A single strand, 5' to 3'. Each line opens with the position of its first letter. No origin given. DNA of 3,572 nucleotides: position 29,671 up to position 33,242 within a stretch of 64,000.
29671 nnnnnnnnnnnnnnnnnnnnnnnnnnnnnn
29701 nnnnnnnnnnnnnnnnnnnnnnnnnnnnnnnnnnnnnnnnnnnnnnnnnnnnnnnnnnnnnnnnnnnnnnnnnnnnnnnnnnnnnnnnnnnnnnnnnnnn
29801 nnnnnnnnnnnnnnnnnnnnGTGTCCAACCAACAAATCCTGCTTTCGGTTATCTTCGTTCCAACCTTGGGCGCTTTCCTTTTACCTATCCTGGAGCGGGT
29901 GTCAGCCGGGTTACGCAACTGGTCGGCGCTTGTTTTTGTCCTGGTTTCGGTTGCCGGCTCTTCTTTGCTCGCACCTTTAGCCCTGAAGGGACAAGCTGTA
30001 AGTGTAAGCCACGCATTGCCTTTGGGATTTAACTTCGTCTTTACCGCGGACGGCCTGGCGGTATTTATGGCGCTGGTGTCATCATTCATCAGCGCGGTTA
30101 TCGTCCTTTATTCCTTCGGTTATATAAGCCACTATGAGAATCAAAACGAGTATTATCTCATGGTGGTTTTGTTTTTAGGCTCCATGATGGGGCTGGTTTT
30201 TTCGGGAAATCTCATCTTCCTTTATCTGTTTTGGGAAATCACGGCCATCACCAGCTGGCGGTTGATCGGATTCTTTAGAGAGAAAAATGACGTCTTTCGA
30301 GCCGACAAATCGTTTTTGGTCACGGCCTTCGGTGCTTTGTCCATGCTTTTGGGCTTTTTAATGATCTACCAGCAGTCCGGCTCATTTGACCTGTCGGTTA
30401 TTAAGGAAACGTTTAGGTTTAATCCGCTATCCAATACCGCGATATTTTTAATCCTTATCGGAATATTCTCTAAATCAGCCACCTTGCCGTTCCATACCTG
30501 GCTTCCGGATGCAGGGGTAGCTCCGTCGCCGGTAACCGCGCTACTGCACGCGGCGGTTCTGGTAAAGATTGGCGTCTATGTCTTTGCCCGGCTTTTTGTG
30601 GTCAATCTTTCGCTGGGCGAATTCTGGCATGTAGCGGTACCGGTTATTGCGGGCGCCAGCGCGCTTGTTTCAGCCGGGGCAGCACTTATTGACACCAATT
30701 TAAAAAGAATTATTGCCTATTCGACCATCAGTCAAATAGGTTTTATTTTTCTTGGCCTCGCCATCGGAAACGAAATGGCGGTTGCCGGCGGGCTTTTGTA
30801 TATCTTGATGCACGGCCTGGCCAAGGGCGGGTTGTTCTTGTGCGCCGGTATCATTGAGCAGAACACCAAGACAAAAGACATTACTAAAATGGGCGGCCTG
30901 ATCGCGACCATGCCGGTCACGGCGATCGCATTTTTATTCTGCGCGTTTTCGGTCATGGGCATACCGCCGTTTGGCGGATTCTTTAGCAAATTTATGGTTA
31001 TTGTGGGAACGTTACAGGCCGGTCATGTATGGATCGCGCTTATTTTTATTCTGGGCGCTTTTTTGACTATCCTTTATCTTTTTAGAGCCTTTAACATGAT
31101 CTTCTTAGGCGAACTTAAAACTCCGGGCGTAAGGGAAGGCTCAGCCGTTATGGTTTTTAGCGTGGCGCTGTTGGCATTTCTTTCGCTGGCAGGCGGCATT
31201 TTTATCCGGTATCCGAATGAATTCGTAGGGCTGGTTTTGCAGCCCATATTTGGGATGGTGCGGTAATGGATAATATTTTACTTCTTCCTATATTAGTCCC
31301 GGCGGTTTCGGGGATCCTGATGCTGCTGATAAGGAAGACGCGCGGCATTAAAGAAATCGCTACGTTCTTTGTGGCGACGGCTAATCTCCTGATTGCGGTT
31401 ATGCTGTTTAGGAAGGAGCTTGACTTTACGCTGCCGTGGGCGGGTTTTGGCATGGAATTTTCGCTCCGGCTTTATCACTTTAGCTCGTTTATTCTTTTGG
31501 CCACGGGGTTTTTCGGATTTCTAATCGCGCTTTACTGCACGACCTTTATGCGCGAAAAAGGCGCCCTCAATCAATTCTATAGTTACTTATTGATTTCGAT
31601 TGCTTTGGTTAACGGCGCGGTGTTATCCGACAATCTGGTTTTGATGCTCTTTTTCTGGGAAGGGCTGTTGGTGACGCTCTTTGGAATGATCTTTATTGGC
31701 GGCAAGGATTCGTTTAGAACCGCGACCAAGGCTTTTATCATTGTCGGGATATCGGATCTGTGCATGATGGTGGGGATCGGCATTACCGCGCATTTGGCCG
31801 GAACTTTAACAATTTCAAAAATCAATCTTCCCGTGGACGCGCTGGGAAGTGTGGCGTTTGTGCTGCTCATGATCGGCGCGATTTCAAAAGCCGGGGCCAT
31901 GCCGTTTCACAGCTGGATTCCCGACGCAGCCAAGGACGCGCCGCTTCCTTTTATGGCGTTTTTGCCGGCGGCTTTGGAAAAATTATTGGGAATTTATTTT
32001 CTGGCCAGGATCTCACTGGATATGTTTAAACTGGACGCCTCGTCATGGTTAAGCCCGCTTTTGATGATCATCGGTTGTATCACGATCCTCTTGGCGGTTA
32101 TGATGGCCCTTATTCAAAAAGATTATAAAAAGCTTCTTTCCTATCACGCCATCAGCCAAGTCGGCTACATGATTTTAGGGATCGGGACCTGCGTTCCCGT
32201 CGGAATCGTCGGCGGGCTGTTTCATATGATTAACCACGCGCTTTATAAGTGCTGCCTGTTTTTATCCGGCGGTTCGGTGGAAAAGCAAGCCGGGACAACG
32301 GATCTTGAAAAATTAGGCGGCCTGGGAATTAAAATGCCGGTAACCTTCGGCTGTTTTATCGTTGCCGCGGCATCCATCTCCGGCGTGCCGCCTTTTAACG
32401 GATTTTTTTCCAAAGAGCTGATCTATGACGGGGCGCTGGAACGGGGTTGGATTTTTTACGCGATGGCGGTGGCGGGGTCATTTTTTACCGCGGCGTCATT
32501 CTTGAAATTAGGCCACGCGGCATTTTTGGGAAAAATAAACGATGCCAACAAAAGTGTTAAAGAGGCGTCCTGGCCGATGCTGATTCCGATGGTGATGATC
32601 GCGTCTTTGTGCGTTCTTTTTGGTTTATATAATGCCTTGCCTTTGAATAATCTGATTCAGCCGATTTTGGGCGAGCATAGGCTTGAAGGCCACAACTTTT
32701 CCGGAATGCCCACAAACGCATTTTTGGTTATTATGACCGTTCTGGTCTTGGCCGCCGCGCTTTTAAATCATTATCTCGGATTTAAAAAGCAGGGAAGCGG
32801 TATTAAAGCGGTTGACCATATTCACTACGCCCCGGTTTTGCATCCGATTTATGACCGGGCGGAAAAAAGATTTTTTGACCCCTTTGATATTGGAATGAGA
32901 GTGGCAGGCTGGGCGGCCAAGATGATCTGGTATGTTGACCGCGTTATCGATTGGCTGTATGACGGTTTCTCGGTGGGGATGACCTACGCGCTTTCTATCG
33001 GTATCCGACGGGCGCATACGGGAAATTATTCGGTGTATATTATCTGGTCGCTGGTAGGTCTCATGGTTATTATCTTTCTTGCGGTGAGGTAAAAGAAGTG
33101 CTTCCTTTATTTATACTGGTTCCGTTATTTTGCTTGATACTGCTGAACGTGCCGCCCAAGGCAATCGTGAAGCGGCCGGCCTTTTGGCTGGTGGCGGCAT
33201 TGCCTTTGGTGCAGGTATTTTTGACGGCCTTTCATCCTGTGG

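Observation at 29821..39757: Complete Mbh/Mrp-type group-4 [NiFe] hydrogenase operon with a dedicated maturation protease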

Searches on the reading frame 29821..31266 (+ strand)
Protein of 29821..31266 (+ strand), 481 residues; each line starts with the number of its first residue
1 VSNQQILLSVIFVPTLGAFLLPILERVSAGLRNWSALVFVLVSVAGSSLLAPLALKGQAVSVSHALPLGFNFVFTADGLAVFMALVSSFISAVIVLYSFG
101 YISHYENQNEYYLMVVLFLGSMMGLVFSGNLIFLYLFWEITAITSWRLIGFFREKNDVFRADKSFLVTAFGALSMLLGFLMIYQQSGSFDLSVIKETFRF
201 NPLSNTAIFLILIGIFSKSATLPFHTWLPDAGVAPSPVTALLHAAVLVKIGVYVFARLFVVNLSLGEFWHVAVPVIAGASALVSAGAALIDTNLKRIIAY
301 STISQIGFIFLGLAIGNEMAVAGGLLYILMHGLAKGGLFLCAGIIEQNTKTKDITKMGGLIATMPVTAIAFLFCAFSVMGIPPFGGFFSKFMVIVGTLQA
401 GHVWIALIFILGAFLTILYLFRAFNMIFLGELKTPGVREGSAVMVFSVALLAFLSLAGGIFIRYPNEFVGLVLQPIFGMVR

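Call 4: search_protein_families(library=pfam, proteins=[window:29821-31266:+], max_evalue=0.01)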
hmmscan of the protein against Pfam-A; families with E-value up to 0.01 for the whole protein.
window:29821-31266:+ (481 aa): 2 families
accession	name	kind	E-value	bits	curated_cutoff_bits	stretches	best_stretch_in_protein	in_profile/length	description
PF00361.26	Proton_antipo_M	-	9.7e-75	251.9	21.5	1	128-416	1-294/294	NADH:quinone oxidoreductase/Mrp antiporter, TM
PF00662.26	Proton_antipo_N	-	1.6e-07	31.5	24.5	1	69-112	8-51/51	NADH-Ubiquinone oxidoreductase (complex I), chain 5 N-terminus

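Call 6: search_protein_families(library=ncbifam, proteins=[window:29821-31266:+], max_evalue=0.01)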
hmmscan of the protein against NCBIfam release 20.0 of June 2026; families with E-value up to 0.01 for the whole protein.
window:29821-31266:+ (481 aa): 74 families (the best 25 are shown)
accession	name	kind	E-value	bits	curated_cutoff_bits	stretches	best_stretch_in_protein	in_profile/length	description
NF009287.0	PRK12647.1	equivalog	1.8e-95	321.1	937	1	7-467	3-472/773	putative monovalent cation/H+ antiporter subunit A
NF009288.0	PRK12648.1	equivalog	6.3e-90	302.6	1104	1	6-462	2-471/954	monovalent cation/H+ antiporter subunit A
NF005141.0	PRK06590.1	equivalog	2.2e-88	297.8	556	1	5-465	3-471/615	NADH-quinone oxidoreductase subunit L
NF005097.0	PRK06525.1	equivalog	3.4e-85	286.6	430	1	5-457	3-470/480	hydrogenase 4 subunit D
TIGR01974.1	NDH_I_L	subfamily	1.6e-83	281.7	407.5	1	6-463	2-480/630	NADH-quinone oxidoreductase subunit L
NF009289.0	PRK12649.1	equivalog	4.4e-83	280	1117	1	6-466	6-489/789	putative monovalent cation/H+ antiporter subunit A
TIGR00940.1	2a6301s01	subfamily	2.3e-82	277.5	920.45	1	7-474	1-498/793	monovalent cation:proton antiporter subunit A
NF009285.0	PRK12645.1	equivalog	3.4e-80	270.4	1028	1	6-475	3-503/804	Na+/H+ antiporter subunit A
NF009284.0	PRK12644.1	equivalog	1.1e-78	265.3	962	1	36-465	37-474/975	Na+/H+ antiporter subunit A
NF009290.0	PRK12650.1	equivalog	7e-70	236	980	1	7-472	3-482/966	DUF4040 family protein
TIGR01972.1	NDH_I_M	subfamily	1.5e-69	235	263.8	1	9-471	3-474/486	NADH-quinone oxidoreductase subunit M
NF005561.0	PRK07234.1-1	equivalog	4.5e-67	227.1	718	1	9-422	11-433/569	putative monovalent cation/H+ antiporter subunit D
NF006236.0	PRK08375.1-1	equivalog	7.3e-67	226.4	663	1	5-472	8-491/493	putative monovalent cation/H+ antiporter subunit D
NF006240.0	PRK08376.1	subfamily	7.8e-66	223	662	1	4-462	4-492/521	putative monovalent cation/H+ antiporter subunit D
NF006419.0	PRK08668.1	equivalog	1.5e-64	218.8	617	1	7-461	4-466/613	NADH dehydrogenase subunit M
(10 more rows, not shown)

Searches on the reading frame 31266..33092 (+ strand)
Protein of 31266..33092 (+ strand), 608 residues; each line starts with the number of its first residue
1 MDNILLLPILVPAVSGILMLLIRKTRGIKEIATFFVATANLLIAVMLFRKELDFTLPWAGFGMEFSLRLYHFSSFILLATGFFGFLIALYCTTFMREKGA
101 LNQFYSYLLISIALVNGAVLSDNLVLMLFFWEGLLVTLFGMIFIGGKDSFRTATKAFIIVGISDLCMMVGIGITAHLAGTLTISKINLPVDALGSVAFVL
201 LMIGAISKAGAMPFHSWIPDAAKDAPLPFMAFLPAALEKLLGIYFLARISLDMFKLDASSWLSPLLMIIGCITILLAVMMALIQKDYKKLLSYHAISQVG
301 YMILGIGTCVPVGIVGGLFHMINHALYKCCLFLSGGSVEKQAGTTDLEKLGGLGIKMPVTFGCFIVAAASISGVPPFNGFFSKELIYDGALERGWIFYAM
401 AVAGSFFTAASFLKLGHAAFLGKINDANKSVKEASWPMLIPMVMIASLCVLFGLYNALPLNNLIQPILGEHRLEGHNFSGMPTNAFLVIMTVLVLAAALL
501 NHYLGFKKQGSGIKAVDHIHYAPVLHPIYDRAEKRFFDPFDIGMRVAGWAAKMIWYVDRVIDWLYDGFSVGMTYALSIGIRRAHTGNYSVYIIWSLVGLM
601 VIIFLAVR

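Call 4: search_protein_families(library=pfam, proteins=[window:31266-33092:+], max_evalue=0.01)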
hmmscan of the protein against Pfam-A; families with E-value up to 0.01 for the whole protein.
window:31266-33092:+ (608 aa): 1 family
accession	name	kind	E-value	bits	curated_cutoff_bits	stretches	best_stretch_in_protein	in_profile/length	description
PF00361.26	Proton_antipo_M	-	1.3e-57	195.7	21.5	1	121-408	1-294/294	NADH:quinone oxidoreductase/Mrp antiporter, TM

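Call 6: search_protein_families(library=ncbifam, proteins=[window:31266-33092:+], max_evalue=0.01)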
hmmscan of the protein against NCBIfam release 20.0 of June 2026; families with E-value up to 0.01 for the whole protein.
window:31266-33092:+ (608 aa): 73 families (the best 25 are shown)
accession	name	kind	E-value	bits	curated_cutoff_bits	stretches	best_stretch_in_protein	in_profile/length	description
NF005141.0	PRK06590.1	equivalog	2.2e-77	261.4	556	1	3-606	3-609/615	NADH-quinone oxidoreductase subunit L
NF006419.0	PRK08668.1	equivalog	5.6e-76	256.6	617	1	5-603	4-609/613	NADH dehydrogenase subunit M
NF006240.0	PRK08376.1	subfamily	5e-74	250.1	662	1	49-467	66-503/521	putative monovalent cation/H+ antiporter subunit D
TIGR01974.1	NDH_I_L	subfamily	4.7e-72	243.8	407.5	1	10-605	8-628/630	NADH-quinone oxidoreductase subunit L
TIGR00940.1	2a6301s01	subfamily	3.9e-70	237.1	920.45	1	35-497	39-534/793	monovalent cation:proton antiporter subunit A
NF009288.0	PRK12648.1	equivalog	4e-70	237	1104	1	6-465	4-480/954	monovalent cation/H+ antiporter subunit A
NF009287.0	PRK12647.1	equivalog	1.2e-68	232.5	937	1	55-469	59-480/773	putative monovalent cation/H+ antiporter subunit A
NF009289.0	PRK12649.1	equivalog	8.6e-68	229.4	1117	1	7-497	13-530/789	putative monovalent cation/H+ antiporter subunit A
NF005097.0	PRK06525.1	equivalog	2.8e-67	227.5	430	1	2-450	2-469/480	hydrogenase 4 subunit D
NF009284.0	PRK12644.1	equivalog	5.2e-66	223.4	962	1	48-471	50-485/975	Na+/H+ antiporter subunit A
NF009310.0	PRK12668.1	equivalog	1e-65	222.7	564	1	8-496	9-470/584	Na(+)/H(+) antiporter subunit D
NF009285.0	PRK12645.1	equivalog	1.1e-63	215.7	1028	1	6-468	9-505/804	Na+/H+ antiporter subunit A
NF005086.0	PRK06521.1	equivalog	8.5e-63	212.9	667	1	31-467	38-502/669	hydrogenase 4 subunit B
NF009306.0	PRK12663.1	equivalog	1.1e-60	205.9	542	1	1-457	2-468/498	Na+/H+ antiporter subunit D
NF005818.0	PRK07691.1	equivalog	1.4e-60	205.7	586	1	1-456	2-469/496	Na+/H+ antiporter subunit D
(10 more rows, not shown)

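Call 29: search_solved_structures(query=window:31266-33092:+, max_evalue=1e-20)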
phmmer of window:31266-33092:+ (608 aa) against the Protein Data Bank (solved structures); distinct sequences matched with E-value up to 1e-20: 53.
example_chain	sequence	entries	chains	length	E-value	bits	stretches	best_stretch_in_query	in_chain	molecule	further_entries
7qru_A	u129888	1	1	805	1.1e-50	176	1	52-468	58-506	Na+/H+ antiporter subunit A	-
7qru_D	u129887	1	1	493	2.8e-49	171.4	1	1-454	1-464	Na+/H+ antiporter subunit D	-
6cfw_H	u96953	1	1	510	1.8e-48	168.7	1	9-455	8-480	Monovalent cation/H+ antiporter subunit D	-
6z16_A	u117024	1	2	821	4.1e-47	164.2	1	54-459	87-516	Multisubunit Na+/H+ antiporter, A subunit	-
8e9g_L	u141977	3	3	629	1.1e-43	152.9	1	54-600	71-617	NADH-quinone oxidoreductase, L subunit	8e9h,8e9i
4he8_L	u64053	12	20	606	1.5e-43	152.4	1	5-603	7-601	NADH-quinone oxidoreductase subunit 12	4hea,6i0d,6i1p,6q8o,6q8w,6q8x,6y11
3rko_L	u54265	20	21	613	1.2e-41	146.1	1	51-464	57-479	NADH-QUINONE OXIDOREDUCTASE SUBUNIT L | Proton-translocating NADH-quinone oxidoreductase, chain L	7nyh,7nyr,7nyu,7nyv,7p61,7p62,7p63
7z7r_L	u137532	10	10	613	1.3e-41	146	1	51-464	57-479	NADH dehydrogenase subunit L | NADH-quinone oxidoreductase subunit L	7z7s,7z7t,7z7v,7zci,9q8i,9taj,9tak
6u8y_X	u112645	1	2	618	2.2e-37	132.1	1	6-506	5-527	NADH dehydrogenase subunit M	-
6hum_F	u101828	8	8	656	5.3e-37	130.8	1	71-601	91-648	NADH dehydrogenase subunit 5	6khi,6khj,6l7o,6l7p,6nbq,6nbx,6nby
7d3u_A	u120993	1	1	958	2.1e-36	128.9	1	60-414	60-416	Monovalent Na+/H+ antiporter subunit A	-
7d3u_D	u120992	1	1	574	2.3e-35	125.4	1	5-425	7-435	Monovalent Na+/H+ antiporter subunit D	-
7zm7_5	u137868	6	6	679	1.8e-33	119.1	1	29-425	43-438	NADH-ubiquinone oxidoreductase chain 5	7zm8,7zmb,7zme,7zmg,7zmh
6tjv_D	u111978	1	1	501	2.1e-33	118.9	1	5-454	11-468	NADH dehydrogenase subunit 4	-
6u8y_H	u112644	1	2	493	7e-33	117.2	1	9-464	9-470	NADH dehydrogenase subunit N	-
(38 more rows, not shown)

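Call 62: find_homologous_proteins(query=window:31266-33092:+, max_evalue=1e-30)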
Query window:31266-33092:+ (608 aa): 6623 proteins with E <= 1e-30 among 8000 candidates; the best 120 are listed.
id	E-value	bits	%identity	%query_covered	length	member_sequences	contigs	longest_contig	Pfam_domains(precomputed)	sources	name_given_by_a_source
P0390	0.0e+0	1341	100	100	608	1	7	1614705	PF00361.26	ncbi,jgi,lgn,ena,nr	ncbi:MAG TPA: NADH-quinone oxidoreductase subunit L [Candidatus Omnitrophota bacterium]|nr:NADH-quin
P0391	2.2e-281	953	70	99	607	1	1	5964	PF00361.26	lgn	-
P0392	4.6e-281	952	70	99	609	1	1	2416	PF00361.26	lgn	-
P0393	2.3e-277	940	70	99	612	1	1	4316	PF00361.26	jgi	jgi:NADH-quinone oxidoreductase subunit L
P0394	3.1e-277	939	69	100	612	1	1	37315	PF00361.26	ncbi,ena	-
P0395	1.9e-276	937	65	90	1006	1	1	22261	PF00662.27,PF00361.26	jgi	jgi:NADH:ubiquinone oxidoreductase subunit 5 (subunit L)/multisubunit Na+/H+ antiporter MnhA subunit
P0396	1.4e-275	934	65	90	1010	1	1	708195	PF00662.27,PF00361.26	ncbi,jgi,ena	ncbi:MAG: proton-conducting transporter membrane subunit [Candidatus Margulisiibacteriota bacterium]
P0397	2.8e-275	933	67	100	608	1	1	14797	PF00361.26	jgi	jgi:NADH-quinone oxidoreductase subunit L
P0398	3.0e-275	933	70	96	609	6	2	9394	PF00361.26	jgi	-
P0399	3.7e-275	932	70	97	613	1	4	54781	PF00361.26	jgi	jgi:formate hydrogenlyase subunit 3/multisubunit Na+/H+ antiporter MnhD subunit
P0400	4.8e-275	932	71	99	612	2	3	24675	PF00361.26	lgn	-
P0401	1.1e-274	931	70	96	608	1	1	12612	PF00361.26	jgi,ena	-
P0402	3.3e-274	929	69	100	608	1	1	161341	PF00361.26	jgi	-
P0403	3.5e-274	929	70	96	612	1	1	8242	PF00361.26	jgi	jgi:NADH:ubiquinone oxidoreductase subunit 5 (subunit L)/multisubunit Na+/H+ antiporter MnhA subunit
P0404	7.3e-274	928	69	100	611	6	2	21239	PF00361.26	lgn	-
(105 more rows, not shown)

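Call 75: predict_structure(alignment_id=A3)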
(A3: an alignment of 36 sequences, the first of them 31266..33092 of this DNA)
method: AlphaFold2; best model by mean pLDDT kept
length: 608 residues; sequences in the alignment: 36
mean_pLDDT: 80.0   pTM: 0.78
mean pLDDT of the five models: 80.0, 79.1, 78.7, 78.6, 74.2
residues with pLDDT >= 90: 125; 70-90: 363; 50-70: 105; < 50: 15
segments of 3 or more residues with pLDDT < 50: 218-231
pLDDT, mean of each block of 10 residues (from residue 1): 83 90 76 90 90 73 74 88 82 66 86 92 91 84 64 69 87 92 91 91 83 52 44 68 90 89 92 86 82 83 91 83 79 79 84 90 89 66 81 86 89 91 81 82 84 76 71 64 73 89 87 76 72 67 71 78 73 71 66 77 83
secondary structure, 60 per line:
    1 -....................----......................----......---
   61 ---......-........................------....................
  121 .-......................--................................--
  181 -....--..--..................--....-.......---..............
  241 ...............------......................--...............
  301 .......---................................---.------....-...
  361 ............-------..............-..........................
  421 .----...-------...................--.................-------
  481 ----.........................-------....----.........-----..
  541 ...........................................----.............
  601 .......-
elements in order: H2-21 H26-47 E52-57 E64-69 H71-94 H101-120 H124-144 H147-178 H192-209 H212-215 H217-223 H227-253 H262-283 H287-307 H311-342 H353-356 H358-372 H380-393 H395-421 H436-454 H457-473 H485-509 H517-520 H525-533 H539-583 H588-607

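Call 78: fold_search(model_id=the predicted structure, library=pdb)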
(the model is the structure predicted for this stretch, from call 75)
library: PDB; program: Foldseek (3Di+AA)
matches with E <= 10: 661; with E <= 0.001: 194
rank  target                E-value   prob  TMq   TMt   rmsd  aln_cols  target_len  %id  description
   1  7qru_A                3.8e-23  1.00  0.75  0.58   7.6       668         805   25  Structure of Bacillus pseudofirmus Mrp antiporter complex, monomer (released 2022-11-09)
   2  8e9g_L                8.9e-23  1.00  0.76  0.74   7.9       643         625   25  Mycobacterial respiratory complex I with both quinone positions modelled (released 2022-10-12)
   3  9a6h_A                1.8e-22  1.00  0.74  0.57   6.3       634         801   24  Integrative model of MRPA-MRPD by crosslinking MS and deep learning (released 2024-09-18)
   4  6khj_F                2.0e-22  1.00  0.72  0.69   9.0       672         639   22  Supercomplex for electron transfer (released 2020-02-12)
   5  9g83_L                3.2e-22  1.00  0.74  0.68   8.0       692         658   21  Respiratory supercomplex CI1-CIII2-CIV2-(cbb3)1 from alphaproteobacterium (released 2026-02-04)
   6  9g9y_L                4.0e-22  1.00  0.73  0.67   8.1       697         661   20  Respiratory supercomplex CI2-CIII2-CIV2 (megacomplex) from alphaproteobacterium (released 2026-02-04)
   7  8e9i_L                4.9e-22  1.00  0.75  0.74   8.1       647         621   24  Mycobacterial respiratory complex I, semi-inserted quinone (released 2022-10-12)
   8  8qby_L                5.9e-22  1.00  0.74  0.69   7.9       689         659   21  Respiratory complex I from Paracoccus denitrificans in MSP2N2 nanodiscs (released 2024-09-11)
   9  4he8_F                9.0e-22  1.00  0.68  0.68  10.2       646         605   26  Crystal structure of the membrane domain of respiratory complex I from Thermus thermophilus (released 2013-02-13)
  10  6z16_A                1.1e-21  1.00  0.74  0.58   8.4       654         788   25  Structure of the Mrp antiporter complex (released 2020-08-12)
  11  8qby_M                1.5e-21  1.00  0.70  0.83   5.1       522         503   23  Respiratory complex I from Paracoccus denitrificans in MSP2N2 nanodiscs (released 2024-09-11)
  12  3rko_B                3.0e-21  1.00  0.73  0.72   9.0       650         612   22  Crystal structure of the membrane domain of respiratory complex I from E. coli at 3.0 angstrom resolution (released 2011-08-03)
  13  6hum_F                3.1e-21  1.00  0.72  0.72   8.8       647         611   23  Structure of the photosynthetic complex I from Thermosynechococcus elongatus (released 2019-01-09)
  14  9q8i_L                5.5e-21  1.00  0.72  0.71   9.0       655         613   22  Cryo-EM structure of E. coli complex I variant V96P/N142M (NuoE) (released 2025-11-05)
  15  8qc1_L                6.8e-21  1.00  0.73  0.73   5.4       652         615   21  Respiratory complex I from Paracoccus denitrificans in MSP2N2 nanodiscs (ND4 & ND5 focus refinement) (released 2024-09-11)
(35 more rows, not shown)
